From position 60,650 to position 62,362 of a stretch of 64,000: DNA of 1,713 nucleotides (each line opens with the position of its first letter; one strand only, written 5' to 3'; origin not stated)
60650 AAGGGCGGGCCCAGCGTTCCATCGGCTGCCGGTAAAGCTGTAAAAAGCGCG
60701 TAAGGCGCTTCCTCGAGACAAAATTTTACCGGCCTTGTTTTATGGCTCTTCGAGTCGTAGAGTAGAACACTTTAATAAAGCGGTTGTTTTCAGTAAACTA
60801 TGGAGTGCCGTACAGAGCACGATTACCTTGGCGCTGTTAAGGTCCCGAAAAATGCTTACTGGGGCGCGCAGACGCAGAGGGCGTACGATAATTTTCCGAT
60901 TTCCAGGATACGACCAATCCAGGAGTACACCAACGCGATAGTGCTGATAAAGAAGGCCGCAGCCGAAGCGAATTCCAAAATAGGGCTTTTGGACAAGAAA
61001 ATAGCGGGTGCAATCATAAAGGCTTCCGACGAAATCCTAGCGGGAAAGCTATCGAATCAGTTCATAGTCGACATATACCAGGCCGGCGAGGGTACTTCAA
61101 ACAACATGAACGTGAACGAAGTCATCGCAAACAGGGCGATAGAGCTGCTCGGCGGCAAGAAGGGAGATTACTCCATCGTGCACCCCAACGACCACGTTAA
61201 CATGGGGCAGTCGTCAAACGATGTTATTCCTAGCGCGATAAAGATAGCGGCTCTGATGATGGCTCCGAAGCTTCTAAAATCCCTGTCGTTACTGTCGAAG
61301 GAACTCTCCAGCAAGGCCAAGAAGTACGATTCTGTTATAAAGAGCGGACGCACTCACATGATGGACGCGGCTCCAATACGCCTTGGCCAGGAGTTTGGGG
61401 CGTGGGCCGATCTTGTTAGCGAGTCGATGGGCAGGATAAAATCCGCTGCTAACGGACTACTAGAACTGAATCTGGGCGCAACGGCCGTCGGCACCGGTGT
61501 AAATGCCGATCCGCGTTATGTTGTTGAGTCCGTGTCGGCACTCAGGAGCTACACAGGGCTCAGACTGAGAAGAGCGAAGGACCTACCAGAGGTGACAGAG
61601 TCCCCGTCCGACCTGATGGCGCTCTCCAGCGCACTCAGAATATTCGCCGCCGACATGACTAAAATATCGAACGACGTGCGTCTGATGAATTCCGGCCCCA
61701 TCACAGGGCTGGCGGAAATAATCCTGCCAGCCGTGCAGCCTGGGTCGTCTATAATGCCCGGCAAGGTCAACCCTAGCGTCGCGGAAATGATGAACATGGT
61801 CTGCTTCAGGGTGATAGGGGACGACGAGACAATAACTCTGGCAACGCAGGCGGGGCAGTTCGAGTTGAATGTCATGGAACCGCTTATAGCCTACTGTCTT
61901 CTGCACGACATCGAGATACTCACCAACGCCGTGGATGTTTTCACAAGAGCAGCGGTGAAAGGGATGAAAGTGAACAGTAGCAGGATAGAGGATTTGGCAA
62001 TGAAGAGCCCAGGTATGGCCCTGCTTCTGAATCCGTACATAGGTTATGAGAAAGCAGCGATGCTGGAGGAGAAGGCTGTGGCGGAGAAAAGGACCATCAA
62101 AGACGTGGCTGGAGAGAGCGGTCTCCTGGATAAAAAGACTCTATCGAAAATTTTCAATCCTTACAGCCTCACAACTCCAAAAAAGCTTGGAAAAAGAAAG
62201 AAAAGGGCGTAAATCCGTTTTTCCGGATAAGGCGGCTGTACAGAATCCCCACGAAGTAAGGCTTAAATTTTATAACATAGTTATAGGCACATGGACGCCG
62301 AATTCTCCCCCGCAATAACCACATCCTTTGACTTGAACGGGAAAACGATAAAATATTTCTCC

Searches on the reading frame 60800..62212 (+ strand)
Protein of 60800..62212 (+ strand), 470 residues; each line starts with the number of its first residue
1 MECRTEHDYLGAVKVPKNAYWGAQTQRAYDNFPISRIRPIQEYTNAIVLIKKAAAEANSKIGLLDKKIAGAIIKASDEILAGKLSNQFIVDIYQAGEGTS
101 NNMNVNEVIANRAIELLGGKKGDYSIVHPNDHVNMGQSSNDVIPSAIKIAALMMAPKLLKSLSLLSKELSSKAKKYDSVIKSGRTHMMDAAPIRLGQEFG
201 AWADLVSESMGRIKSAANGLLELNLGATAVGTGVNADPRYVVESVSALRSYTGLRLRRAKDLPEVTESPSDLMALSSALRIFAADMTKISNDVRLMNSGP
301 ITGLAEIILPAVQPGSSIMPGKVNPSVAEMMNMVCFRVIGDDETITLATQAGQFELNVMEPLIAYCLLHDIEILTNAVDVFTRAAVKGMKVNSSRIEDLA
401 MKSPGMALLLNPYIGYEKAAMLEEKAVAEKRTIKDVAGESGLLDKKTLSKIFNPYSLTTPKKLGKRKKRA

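Call 49: search_protein_families(library=pfam, proteins=[window:60800-62212:+], max_evalue=0.001)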
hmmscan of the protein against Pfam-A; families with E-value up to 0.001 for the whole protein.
window:60800-62212:+ (470 aa): 2 families
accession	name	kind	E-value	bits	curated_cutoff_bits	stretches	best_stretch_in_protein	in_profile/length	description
PF00206.25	Lyase_1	-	4e-88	296.3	27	1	11-340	1-312/312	Lyase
PF10415.14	FumaraseC_C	-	1.2e-14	54.8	32.5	1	410-458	5-53/54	Fumarase C C-terminus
